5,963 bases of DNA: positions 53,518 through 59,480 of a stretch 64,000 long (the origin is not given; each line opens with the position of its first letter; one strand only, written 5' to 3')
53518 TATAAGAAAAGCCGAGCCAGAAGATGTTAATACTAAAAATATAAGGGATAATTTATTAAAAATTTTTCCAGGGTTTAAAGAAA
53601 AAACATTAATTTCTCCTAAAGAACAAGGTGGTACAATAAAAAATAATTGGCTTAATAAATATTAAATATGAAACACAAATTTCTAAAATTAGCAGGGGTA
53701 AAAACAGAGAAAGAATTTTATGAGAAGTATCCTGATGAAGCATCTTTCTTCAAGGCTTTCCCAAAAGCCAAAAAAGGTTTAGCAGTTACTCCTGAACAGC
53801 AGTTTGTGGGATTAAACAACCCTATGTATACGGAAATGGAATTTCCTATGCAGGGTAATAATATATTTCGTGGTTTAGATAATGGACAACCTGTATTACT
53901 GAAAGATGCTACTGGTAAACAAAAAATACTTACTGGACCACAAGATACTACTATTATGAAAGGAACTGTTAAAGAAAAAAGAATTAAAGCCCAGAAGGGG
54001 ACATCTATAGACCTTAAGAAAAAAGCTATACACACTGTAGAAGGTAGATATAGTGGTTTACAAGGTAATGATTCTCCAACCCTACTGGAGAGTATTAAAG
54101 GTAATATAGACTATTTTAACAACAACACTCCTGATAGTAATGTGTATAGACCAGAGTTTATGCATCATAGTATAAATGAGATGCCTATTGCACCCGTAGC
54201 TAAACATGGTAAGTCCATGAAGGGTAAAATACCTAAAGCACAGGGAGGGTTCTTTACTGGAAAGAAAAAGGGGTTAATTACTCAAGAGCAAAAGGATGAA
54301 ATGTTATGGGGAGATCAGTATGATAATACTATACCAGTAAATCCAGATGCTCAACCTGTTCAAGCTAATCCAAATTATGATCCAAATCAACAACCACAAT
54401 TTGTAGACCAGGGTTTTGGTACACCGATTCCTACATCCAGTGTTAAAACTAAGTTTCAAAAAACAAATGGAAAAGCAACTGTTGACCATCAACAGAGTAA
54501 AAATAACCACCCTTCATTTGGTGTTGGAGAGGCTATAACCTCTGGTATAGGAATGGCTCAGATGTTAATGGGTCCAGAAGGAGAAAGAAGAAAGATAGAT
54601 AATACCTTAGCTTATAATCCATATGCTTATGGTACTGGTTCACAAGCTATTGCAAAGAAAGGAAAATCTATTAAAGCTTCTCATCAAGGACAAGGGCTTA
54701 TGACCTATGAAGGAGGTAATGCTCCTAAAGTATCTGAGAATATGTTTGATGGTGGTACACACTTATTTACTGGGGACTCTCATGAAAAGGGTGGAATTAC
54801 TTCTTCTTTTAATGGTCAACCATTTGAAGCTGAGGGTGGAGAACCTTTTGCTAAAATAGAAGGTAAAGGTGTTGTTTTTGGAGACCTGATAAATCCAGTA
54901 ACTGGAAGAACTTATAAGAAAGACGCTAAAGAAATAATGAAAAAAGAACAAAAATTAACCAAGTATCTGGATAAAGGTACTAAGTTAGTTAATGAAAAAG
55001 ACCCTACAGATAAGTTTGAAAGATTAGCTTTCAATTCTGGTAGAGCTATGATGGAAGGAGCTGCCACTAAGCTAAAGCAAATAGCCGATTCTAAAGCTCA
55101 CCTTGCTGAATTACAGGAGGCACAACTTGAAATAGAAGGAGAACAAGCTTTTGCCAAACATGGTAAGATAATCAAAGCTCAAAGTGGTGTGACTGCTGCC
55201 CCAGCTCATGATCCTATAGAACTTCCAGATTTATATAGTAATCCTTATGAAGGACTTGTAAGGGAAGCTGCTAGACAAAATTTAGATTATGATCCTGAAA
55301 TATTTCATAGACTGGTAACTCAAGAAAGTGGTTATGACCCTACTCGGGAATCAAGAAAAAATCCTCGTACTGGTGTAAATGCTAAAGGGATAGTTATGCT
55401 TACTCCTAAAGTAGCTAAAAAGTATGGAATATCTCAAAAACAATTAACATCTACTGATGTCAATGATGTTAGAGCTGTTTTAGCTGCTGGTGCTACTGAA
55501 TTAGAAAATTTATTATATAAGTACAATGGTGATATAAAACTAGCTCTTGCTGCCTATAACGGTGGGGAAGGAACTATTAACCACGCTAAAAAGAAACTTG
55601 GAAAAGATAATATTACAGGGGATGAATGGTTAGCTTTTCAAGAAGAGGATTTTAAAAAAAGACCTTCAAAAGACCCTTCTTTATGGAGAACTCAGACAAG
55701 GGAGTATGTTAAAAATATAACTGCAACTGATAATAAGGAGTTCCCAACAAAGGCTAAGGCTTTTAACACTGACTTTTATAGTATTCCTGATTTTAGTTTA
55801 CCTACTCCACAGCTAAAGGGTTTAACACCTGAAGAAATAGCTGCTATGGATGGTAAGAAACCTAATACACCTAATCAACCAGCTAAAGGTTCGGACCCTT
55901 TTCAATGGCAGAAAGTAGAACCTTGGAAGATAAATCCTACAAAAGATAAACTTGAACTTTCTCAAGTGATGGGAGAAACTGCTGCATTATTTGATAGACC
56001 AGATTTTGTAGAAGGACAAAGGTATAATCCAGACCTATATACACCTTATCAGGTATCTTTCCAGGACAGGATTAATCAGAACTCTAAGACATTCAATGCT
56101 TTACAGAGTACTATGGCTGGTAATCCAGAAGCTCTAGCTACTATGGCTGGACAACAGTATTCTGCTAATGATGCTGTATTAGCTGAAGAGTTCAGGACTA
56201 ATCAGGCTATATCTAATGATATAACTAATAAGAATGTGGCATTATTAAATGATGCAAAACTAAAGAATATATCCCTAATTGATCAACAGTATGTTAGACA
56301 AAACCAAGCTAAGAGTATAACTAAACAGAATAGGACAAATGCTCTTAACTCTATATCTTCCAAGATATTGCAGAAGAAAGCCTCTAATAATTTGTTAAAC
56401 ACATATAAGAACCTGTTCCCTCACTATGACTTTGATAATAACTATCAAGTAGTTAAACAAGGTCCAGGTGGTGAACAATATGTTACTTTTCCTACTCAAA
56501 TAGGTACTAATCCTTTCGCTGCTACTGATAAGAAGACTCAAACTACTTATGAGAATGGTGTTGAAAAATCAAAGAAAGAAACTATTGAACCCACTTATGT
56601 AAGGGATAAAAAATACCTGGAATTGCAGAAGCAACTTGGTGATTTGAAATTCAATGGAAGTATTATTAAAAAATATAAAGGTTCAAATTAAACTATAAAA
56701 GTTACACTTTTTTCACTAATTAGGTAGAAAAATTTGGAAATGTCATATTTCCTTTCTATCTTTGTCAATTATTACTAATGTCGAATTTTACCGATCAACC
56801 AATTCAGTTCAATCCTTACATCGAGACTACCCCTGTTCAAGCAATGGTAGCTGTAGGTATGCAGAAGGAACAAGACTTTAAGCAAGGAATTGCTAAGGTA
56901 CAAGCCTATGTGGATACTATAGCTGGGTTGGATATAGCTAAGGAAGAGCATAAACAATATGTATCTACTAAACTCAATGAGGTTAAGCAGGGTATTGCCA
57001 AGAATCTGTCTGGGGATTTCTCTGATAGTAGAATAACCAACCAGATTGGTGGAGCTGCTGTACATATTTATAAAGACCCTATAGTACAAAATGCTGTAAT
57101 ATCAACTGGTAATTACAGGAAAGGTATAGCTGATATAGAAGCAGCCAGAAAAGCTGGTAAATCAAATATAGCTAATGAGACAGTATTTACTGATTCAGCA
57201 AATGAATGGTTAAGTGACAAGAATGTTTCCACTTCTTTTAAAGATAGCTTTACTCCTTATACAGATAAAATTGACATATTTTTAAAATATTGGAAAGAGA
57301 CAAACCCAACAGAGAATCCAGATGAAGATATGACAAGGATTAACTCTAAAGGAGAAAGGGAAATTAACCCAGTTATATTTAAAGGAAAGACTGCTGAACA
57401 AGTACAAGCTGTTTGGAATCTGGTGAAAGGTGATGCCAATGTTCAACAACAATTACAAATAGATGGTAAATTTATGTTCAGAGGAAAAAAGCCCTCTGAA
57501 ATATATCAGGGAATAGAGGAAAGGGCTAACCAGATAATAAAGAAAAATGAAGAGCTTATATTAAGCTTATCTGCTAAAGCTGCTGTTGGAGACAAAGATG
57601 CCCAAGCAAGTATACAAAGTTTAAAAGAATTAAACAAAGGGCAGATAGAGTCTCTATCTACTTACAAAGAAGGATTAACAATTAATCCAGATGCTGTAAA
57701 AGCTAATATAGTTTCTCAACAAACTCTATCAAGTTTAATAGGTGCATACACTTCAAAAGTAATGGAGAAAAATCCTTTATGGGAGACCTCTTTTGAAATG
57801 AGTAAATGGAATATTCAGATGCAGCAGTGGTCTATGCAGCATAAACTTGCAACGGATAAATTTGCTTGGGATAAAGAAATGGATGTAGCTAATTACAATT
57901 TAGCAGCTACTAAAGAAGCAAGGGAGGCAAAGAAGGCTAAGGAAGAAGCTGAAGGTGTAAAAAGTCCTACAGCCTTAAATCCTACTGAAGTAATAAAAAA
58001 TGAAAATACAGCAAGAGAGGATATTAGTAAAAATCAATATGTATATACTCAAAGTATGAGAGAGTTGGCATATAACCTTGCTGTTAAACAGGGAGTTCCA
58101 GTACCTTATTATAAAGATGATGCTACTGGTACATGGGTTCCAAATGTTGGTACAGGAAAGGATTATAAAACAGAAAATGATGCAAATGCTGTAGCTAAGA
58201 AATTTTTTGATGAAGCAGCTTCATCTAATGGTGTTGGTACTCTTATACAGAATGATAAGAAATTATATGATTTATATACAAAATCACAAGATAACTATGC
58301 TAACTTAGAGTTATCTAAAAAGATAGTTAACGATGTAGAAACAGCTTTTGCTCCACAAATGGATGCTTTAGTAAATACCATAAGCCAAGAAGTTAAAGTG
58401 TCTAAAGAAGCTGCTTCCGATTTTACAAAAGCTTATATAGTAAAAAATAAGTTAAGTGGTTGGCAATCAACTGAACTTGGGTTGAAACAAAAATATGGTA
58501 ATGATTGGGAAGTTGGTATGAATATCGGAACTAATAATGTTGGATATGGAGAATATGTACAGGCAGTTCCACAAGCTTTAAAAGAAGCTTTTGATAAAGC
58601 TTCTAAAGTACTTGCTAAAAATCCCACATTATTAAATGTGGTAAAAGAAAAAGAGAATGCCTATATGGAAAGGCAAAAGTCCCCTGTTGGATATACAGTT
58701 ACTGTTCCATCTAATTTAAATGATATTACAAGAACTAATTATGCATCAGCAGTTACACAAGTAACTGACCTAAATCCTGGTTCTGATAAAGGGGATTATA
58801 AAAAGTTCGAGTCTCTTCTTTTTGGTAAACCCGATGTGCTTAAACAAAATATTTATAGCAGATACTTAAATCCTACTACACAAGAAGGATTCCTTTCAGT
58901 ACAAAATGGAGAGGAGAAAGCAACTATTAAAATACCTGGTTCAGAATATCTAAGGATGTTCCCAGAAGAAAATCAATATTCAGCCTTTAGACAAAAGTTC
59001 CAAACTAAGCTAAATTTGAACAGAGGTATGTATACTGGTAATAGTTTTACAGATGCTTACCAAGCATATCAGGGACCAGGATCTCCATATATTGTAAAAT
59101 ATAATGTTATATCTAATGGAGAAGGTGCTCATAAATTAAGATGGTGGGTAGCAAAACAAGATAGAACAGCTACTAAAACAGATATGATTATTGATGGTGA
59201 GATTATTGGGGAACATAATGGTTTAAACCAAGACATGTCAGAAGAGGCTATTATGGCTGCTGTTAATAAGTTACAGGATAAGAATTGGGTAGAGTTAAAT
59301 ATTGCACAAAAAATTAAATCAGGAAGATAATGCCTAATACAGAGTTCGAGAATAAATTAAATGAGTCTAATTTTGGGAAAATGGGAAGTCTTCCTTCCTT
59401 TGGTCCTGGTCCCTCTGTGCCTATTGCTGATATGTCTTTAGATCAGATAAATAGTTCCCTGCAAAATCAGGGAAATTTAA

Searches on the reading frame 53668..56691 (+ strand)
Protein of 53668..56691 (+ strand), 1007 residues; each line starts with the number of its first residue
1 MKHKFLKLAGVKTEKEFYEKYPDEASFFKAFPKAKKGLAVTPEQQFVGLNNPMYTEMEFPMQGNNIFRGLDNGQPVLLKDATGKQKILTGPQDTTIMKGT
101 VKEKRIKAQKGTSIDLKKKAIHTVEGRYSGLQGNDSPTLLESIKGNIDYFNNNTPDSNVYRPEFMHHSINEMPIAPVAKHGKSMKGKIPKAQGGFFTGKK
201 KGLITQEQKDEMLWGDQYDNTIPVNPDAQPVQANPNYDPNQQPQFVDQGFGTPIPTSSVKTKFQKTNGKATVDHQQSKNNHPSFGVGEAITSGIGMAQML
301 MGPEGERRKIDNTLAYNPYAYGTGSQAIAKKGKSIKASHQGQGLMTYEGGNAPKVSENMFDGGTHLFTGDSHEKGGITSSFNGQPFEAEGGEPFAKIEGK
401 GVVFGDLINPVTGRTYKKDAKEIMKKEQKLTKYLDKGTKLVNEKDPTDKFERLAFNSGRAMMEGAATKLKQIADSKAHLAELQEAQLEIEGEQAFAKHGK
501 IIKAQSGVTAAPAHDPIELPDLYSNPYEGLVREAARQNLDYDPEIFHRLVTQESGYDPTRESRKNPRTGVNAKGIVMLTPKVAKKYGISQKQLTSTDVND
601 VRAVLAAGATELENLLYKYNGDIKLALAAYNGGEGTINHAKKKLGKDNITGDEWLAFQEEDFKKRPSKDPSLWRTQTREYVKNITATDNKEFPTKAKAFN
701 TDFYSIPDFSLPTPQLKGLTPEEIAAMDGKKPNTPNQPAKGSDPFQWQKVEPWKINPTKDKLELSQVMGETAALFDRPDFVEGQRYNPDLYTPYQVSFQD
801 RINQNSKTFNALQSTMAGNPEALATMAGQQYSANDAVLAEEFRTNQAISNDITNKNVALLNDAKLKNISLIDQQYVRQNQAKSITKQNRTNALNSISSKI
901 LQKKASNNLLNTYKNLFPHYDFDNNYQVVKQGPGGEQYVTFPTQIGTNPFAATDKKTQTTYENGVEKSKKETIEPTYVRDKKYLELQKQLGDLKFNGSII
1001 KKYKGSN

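Call 5: search_protein_families(library=phrogs, proteins=[window:53668-56691:+], max_evalue=0.001)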
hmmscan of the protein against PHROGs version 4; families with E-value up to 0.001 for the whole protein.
window:53668-56691:+ (1007 aa): 8 families
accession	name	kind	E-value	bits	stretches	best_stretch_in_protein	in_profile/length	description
phrog_669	-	lysis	9.8e-20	70.5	1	495-687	881-1052/1946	endolysin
phrog_2013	-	tail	1e-15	58.6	1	422-684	368-585/657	lytic tail protein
phrog_342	-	head and packaging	2.4e-09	36.8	1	525-732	13-168/1235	internal virion protein with endolysin domain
phrog_14342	-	tail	7.7e-09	36.6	1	533-646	147-246/272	lytic tail fiber protein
phrog_13449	-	other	2.4e-06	28.2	1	539-642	18-107/269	transglycosylase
phrog_2533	-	unknown function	1.3e-05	24.5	1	551-645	768-851/1130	-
phrog_19855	-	head and packaging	3.6e-05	22.5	1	544-649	1072-1173/1257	virion structural protein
phrog_32437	-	unknown function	0.00026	22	1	544-641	88-177/205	-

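Call 13: search_protein_families(library=pfam, proteins=[window:53668-56691:+], max_evalue=0.01)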
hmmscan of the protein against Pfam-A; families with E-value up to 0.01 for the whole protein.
window:53668-56691:+ (1007 aa): 1 family
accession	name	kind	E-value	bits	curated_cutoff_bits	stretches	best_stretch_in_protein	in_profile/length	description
PF01464.25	SLT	-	2.7e-15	56.4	21.3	1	534-646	5-110/117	Transglycosylase SLT domain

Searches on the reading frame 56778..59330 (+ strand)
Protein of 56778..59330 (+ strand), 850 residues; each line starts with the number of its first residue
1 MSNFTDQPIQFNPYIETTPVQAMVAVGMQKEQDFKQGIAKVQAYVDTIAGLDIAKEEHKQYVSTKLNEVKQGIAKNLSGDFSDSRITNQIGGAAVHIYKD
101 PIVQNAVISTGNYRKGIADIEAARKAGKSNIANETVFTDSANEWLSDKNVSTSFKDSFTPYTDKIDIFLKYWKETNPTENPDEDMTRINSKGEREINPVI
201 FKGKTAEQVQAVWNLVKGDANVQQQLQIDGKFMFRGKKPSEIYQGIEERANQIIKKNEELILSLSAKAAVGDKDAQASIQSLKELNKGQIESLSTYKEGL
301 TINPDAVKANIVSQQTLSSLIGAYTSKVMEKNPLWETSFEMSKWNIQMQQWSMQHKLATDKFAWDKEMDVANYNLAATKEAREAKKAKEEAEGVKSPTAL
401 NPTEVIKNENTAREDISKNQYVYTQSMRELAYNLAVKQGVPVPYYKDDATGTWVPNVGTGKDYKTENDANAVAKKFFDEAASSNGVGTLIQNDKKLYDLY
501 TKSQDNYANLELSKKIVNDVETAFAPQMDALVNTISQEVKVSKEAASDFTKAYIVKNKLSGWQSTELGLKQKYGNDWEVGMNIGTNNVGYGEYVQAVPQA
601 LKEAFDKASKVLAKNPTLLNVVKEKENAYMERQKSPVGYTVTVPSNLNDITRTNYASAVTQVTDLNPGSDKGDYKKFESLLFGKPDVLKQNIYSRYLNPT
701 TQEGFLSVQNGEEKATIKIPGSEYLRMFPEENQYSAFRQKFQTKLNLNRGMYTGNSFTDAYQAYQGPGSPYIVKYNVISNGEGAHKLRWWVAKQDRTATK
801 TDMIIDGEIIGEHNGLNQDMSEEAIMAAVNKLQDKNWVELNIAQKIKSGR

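Call 12: search_protein_families(library=phrogs, proteins=[window:56778-59330:+], max_evalue=0.00001)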
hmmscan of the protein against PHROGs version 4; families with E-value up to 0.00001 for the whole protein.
window:56778-59330:+ (850 aa): 0 families

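Call 13: search_protein_families(library=pfam, proteins=[window:56778-59330:+], max_evalue=0.01)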
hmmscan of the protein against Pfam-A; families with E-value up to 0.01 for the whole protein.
window:56778-59330:+ (850 aa): 0 families
